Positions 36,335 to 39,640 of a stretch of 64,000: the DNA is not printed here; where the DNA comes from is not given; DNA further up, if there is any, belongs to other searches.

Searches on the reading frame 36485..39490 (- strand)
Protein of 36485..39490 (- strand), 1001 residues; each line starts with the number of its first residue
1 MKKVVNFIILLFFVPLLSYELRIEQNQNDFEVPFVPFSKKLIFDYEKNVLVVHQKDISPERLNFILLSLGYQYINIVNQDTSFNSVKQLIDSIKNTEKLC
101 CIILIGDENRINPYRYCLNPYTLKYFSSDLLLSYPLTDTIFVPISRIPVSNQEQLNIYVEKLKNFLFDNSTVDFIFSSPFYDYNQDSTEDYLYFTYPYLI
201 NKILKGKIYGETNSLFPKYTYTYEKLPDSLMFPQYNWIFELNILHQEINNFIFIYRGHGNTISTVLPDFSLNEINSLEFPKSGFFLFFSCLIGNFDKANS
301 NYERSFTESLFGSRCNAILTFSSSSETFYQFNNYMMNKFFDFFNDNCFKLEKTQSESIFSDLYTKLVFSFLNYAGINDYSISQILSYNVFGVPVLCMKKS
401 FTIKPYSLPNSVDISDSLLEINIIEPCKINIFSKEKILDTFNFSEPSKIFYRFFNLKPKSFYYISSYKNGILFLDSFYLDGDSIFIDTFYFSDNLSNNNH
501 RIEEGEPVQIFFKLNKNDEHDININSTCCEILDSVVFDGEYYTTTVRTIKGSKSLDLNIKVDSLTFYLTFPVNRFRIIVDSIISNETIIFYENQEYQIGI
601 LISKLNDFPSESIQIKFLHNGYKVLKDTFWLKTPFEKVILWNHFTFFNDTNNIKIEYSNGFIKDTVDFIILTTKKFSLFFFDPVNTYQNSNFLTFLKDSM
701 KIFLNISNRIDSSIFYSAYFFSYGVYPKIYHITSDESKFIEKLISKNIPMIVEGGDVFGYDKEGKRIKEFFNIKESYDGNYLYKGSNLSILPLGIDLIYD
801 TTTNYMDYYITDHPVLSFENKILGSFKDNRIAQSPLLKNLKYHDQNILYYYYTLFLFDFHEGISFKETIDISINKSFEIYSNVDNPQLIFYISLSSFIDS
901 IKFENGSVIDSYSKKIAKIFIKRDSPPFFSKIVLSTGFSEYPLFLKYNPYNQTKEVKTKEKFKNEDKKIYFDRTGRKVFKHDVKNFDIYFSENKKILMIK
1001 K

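Call 85: search_protein_families(library=pfam, proteins=[window:36485-39490:-], max_evalue=0.00001)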
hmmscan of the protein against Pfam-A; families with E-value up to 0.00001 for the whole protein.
window:36485-39490:- (1001 aa): 1 family
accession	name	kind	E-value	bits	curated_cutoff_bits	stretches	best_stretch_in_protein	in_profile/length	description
PF01364.23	Peptidase_C25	-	3.6e-16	59.8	23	1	84-393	51-370/374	Peptidase family C25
